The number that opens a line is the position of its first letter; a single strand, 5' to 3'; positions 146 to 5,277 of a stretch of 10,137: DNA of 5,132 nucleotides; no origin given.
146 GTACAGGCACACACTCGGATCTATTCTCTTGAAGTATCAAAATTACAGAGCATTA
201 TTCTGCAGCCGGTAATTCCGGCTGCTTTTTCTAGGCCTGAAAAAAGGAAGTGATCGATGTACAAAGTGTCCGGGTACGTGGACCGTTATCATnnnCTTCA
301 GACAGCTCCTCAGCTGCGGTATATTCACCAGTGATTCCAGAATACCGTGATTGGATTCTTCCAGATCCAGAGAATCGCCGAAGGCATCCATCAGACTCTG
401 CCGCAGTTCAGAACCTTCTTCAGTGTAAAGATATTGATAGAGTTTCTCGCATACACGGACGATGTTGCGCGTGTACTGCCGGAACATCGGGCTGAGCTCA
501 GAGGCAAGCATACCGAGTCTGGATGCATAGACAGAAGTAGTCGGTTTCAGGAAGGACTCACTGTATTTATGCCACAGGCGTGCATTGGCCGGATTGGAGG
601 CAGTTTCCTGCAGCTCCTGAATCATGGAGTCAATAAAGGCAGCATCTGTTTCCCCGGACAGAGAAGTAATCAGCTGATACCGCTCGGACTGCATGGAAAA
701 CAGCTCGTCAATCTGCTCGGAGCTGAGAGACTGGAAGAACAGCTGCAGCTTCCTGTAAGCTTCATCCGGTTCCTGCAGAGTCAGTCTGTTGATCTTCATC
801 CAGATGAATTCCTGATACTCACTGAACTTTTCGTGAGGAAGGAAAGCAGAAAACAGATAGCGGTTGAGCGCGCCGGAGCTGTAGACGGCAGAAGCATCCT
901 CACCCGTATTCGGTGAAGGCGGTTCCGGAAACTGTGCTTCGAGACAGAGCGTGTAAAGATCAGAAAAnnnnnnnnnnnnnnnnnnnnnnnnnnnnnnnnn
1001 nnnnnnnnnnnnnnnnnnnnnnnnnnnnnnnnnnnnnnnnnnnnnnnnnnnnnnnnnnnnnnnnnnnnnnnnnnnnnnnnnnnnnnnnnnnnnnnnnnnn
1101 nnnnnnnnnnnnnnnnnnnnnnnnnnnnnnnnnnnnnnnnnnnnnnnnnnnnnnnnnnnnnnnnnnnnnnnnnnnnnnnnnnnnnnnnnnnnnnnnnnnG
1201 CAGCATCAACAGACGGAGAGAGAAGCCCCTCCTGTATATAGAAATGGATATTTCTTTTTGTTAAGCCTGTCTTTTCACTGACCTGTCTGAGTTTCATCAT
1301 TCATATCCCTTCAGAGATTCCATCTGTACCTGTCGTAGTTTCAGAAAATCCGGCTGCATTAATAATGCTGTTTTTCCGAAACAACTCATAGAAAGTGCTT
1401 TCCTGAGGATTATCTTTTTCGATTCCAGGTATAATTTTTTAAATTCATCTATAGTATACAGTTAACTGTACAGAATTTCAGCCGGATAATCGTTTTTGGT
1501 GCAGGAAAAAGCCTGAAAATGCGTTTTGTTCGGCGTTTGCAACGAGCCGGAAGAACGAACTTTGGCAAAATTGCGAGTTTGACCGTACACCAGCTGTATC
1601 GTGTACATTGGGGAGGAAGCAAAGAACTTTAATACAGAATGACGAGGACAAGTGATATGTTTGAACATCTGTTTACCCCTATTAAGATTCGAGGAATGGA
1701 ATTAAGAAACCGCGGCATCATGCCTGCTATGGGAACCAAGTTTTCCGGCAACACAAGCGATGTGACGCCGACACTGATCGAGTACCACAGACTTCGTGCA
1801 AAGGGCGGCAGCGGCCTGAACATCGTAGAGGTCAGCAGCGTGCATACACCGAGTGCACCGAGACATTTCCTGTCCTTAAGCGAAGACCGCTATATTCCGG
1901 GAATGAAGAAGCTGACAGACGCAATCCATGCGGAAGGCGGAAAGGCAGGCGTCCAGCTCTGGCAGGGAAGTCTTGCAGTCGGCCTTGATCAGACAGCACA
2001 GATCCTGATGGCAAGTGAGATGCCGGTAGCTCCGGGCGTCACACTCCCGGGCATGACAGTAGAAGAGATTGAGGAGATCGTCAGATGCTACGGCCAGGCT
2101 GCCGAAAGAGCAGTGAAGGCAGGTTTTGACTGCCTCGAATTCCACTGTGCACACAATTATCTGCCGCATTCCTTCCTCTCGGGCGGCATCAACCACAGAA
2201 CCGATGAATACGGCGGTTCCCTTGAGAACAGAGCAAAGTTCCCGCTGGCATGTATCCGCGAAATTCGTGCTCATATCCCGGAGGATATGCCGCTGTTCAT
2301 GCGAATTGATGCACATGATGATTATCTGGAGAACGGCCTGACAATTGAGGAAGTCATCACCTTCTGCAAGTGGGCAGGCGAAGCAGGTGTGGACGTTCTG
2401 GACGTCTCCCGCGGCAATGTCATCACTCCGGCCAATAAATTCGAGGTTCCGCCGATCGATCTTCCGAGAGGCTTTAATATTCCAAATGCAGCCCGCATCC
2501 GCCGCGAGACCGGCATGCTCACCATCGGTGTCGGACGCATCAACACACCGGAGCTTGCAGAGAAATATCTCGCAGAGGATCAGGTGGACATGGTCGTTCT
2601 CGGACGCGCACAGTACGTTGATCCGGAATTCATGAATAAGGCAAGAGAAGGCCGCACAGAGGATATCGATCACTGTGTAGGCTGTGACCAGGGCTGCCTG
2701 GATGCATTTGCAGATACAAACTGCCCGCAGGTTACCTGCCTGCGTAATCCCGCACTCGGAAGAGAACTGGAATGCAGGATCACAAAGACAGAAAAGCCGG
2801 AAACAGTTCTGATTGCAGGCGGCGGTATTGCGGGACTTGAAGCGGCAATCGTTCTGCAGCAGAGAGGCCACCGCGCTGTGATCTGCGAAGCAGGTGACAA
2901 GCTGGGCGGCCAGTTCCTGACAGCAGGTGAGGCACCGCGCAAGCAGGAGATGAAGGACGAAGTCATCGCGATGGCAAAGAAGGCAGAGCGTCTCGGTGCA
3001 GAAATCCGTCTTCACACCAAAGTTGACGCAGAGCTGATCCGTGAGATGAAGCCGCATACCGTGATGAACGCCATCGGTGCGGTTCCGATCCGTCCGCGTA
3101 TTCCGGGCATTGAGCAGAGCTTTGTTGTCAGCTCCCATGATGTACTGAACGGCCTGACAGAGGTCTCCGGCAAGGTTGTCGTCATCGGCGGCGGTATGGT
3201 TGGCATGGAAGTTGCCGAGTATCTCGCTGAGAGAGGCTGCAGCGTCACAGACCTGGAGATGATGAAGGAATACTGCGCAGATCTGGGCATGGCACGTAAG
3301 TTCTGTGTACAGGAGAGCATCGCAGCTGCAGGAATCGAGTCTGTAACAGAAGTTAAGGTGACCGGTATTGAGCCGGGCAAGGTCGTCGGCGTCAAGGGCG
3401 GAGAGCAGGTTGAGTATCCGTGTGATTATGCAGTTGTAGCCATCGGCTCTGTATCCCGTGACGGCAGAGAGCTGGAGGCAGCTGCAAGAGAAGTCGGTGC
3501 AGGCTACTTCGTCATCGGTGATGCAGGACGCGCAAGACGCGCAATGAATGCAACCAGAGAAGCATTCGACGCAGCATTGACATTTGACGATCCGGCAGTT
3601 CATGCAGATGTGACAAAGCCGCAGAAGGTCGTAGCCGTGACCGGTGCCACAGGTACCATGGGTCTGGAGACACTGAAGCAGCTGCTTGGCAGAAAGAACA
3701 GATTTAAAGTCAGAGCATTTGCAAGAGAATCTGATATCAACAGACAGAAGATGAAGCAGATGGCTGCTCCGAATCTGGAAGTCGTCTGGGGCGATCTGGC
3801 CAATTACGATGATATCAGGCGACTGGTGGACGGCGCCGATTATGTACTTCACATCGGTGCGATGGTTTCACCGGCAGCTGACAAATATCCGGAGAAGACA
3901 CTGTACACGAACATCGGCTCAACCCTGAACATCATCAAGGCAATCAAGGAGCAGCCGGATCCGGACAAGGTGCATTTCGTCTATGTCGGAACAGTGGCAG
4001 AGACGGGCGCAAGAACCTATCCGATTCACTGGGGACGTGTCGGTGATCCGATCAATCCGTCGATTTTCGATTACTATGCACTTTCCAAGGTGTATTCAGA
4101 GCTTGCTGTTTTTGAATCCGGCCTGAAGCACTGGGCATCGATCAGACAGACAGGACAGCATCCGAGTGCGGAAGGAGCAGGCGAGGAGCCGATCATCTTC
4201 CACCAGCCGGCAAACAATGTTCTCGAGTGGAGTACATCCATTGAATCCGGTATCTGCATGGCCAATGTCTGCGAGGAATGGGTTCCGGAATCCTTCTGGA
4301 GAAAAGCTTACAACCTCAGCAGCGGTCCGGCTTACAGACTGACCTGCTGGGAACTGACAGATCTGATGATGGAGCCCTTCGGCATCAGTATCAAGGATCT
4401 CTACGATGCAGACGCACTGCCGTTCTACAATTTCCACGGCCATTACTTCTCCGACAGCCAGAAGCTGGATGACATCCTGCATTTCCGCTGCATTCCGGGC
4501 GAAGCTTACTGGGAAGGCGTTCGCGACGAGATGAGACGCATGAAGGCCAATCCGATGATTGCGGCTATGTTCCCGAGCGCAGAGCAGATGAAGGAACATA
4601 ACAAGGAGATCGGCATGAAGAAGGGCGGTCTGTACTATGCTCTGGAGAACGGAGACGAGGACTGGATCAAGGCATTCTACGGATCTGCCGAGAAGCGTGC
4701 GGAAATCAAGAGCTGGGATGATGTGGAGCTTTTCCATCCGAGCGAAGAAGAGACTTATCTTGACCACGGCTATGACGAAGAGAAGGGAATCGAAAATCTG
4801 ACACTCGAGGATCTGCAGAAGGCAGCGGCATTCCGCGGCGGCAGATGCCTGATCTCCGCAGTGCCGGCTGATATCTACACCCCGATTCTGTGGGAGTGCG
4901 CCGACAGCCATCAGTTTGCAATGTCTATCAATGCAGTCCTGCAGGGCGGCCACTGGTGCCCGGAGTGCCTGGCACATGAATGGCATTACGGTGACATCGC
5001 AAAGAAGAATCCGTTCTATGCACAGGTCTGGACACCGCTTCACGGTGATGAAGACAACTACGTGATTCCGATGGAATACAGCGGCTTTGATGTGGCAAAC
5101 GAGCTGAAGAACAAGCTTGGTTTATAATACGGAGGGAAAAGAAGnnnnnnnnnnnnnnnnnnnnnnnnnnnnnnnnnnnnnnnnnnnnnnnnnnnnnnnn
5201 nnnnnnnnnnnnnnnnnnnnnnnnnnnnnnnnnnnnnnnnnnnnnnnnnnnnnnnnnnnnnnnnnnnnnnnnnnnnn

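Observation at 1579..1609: Textbook MerR-type operator/promoter (19-bp spacer, perfect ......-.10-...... dyad) driving the reductase operon, divergent from the MerR gene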

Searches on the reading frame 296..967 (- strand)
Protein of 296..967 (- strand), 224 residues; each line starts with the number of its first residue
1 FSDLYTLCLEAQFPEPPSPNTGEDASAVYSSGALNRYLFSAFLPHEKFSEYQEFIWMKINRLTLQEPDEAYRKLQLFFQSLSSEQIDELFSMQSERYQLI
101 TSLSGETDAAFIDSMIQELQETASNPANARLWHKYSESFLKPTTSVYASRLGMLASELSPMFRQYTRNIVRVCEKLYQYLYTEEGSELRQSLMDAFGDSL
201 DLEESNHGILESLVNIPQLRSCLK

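Call 74: search_protein_representatives(protein=window:296-967:-)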
Query: 224 residues. Proteins with E-value up to 0.001 (for the whole library): 115; up to 1e-10: 61; up to 1e-30: 12. The best 115 are listed.
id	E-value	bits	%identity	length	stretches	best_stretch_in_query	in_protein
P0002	1.7e-54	201.3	44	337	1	1-218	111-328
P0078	1.1e-45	172.5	39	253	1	1-220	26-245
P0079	2.0e-36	142.2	35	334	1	19-220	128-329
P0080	1.8e-35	139.2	34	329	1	1-219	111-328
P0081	1.7e-34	136.0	37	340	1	2-219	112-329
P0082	5.5e-34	134.3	33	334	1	2-218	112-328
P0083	1.4e-33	133.0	35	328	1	1-214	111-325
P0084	2.0e-33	132.5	32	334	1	1-218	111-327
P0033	7.9e-33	130.5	32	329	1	1-215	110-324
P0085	5.0e-32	127.9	34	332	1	2-219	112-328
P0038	6.1e-31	124.4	32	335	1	26-222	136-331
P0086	6.2e-31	124.4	33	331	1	1-213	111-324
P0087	2.5e-29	119.1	30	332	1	2-216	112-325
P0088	5.0e-29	118.1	33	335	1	23-215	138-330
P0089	4.6e-28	115.0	28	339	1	1-220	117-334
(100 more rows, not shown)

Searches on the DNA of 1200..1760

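Call 82: search_rna_families(source=window, start=1200, end=1760, threshold=evalue, max_evalue=1)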
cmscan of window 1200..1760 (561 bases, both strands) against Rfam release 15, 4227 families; matches with E-value up to 1: 2.
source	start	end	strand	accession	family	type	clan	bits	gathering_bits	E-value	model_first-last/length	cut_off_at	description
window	1595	1685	+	RF03531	n00280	Gene; sRNA;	-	22.5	65.2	0.46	1-101/101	no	Clostridioides difficile sRNA included into helicase gene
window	1218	1418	+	RF01946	KCNQ1OT1_1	Gene; lncRNA;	-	8.4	70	0.56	264-464/464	no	KCNQ1 overlapping transcript 1 conserved region 1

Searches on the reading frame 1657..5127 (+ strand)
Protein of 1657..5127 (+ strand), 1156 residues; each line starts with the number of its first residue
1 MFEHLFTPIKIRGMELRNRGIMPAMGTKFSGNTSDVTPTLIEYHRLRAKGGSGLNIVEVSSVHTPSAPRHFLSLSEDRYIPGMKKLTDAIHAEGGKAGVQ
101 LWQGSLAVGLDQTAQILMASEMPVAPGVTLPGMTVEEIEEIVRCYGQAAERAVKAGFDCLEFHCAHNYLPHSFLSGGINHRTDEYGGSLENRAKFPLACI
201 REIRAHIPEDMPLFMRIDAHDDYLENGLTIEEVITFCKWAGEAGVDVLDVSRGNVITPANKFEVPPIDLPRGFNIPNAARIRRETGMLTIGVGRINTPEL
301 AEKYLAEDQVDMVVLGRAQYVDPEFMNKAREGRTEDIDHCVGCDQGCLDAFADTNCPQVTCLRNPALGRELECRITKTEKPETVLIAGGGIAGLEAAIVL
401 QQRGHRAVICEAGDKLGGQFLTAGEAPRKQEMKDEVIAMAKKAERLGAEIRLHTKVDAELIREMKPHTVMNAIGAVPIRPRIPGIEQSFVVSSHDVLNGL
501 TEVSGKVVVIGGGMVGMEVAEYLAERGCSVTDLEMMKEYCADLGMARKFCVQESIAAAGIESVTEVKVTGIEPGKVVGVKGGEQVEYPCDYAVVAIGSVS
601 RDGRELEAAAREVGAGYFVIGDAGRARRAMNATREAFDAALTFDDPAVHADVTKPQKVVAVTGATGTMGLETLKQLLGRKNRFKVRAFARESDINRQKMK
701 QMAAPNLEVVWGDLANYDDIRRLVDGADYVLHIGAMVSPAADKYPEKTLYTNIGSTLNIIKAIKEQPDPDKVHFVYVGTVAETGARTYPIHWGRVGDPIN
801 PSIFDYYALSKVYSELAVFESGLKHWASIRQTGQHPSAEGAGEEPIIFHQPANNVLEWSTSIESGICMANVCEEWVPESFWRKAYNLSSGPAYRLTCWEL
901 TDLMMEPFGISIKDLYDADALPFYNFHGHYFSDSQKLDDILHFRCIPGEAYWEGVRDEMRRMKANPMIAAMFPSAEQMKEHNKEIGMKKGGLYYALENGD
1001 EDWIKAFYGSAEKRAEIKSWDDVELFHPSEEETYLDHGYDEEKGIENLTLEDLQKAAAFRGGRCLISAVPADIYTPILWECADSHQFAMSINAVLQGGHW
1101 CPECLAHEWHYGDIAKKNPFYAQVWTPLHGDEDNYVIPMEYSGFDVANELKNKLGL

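Call 5: search_protein_families(library=pfam, proteins=[window:1657-5127:+], max_evalue=0.001)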
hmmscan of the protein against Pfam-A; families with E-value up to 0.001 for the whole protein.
window:1657-5127:+ (1156 aa): 20 families
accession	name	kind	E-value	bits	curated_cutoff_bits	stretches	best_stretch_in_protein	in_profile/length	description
PF00724.26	Oxidored_FMN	-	9.7e-67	226.1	27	1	5-335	2-341/342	NADH:flavin oxidoreductase / NADH oxidase family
PF07992.20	Pyr_redox_2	-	2.7e-25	89.8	26.1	1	384-622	3-261/291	Pyridine nucleotide-disulphide oxidoreductase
PF01370.27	Epimerase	-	4e-18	66.1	20.9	1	659-819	1-154/240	NAD dependent epimerase/dehydratase family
PF00070.33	Pyr_redox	-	3.6e-14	53.5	22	1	506-578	1-76/82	Pyridine nucleotide-disulphide oxidoreductase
PF13460.12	NAD_binding_10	-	6.3e-12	46.2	27.2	1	663-826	1-138/184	NAD(P)H-binding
PF01073.25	3Beta_HSD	-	3.1e-11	43.3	22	1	660-821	1-160/280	3-beta hydroxysteroid dehydrogenase/isomerase family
PF01266.30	DAO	-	6.6e-11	42.8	27.9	1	506-535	1-30/353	FAD dependent oxidoreductase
PF16363.11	GDP_Man_Dehyd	-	7.3e-10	39.2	27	1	661-818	2-164/332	GDP-mannose 4,6 dehydratase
PF13450.12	NAD_binding_8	-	8e-10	39.3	21.9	1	386-422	1-37/68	NAD(P)-binding Rossmann-like domain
PF05368.20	NmrA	-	9.5e-09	35.7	27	1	656-765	2-96/298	NmrA-like family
PF02719.21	Polysacc_synt_2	-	3.2e-08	33.6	20.2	1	659-765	1-117/293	Polysaccharide biosynthesis protein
PF03486.20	HI0933_like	-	1.4e-07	31.6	50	1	383-425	2-44/244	HI0933-like protein Rossmann domain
PF00890.30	FAD_binding_2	-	4.1e-07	30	20.4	1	384-420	2-38/414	FAD binding domain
PF07993.18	NAD_binding_4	-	1.2e-05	25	20.1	1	661-779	1-137/258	Male sterility protein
PF12831.13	FAD_oxidored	-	1.7e-05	24.7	27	1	384-430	2-48/416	FAD dependent oxidoreductase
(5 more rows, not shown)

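Call 42: search_protein_families(library=ncbifam, proteins=[window:1657-5127:+], max_evalue=0.001)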
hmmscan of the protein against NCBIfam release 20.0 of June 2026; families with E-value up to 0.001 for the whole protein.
window:1657-5127:+ (1156 aa): 85 families (the best 25 are shown)
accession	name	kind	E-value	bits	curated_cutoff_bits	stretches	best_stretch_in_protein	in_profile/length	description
NF041087.1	bile_acid_BaiCD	equivalog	0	1053.6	825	1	2-642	1-641/642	bile acid Fe-S flavoenzyme BaiCD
NF045599.1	bili_reduct_long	exception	2e-125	419.5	750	1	5-641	1-639/641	bilirubin reductase, long form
TIGR03997.1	mycofact_OYE_2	equivalog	4e-114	382.3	793.15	1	4-641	1-643/645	mycofactocin system FadH/OYE family oxidoreductase 2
NF010047.0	PRK13523.1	equivalog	1.3e-61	208.5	431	1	3-340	3-331/339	NADPH dehydrogenase NamA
NF045592.1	bili_reduct_N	equivalog_domain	1e-57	195.9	425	1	5-355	2-356/363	bilirubin reductase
NF006101.0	PRK08255.1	equivalog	7.8e-53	179.7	1078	1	4-327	398-728/768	bifunctional salicylyl-CoA 5-hydroxylase/oxidoreductase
TIGR03996.1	mycofact_OYE_1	hypoth_equivalog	1.2e-49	169.4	627.9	1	11-593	8-592/633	mycofactocin system FadH/OYE family oxidoreductase 1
NF007899.0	PRK10605.1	subfamily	1.9e-29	103.1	403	2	133-200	152-219/365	N-ethylmaleimide reductase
TIGR01350.1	lipoamide_DH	equivalog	6.8e-18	64.6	408.8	2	462-599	128-268/461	dihydrolipoyl dehydrogenase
NF004943.0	PRK06292.2-1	equivalog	9.3e-15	54.3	432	1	429-597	94-267/456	dihydrolipoyl dehydrogenase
TIGR02053.1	MerA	equivalog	1.5e-14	53.9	454.45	1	455-613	118-282/465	mercury(II) reductase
NF009410.0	PRK12771.1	subfamily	1.9e-13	49.9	516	1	365-526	122-289/566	NAD(P)-binding protein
NF040477.1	chlor_oxi_RclA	equivalog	1.4e-12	47.1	740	1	462-598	116-252/441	reactive chlorine resistance oxidoreductase RclA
NF045663.1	diclust_near_Sec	equivalog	2.5e-12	45.7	530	1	376-466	101-188/759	pyridine nucleotide-disulfide oxidoreductase/dicluster-binding protein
TIGR03385.1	CoA_CoA_reduc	equivalog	5.8e-12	45.1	578.8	1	469-597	107-242/439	CoA-disulfide reductase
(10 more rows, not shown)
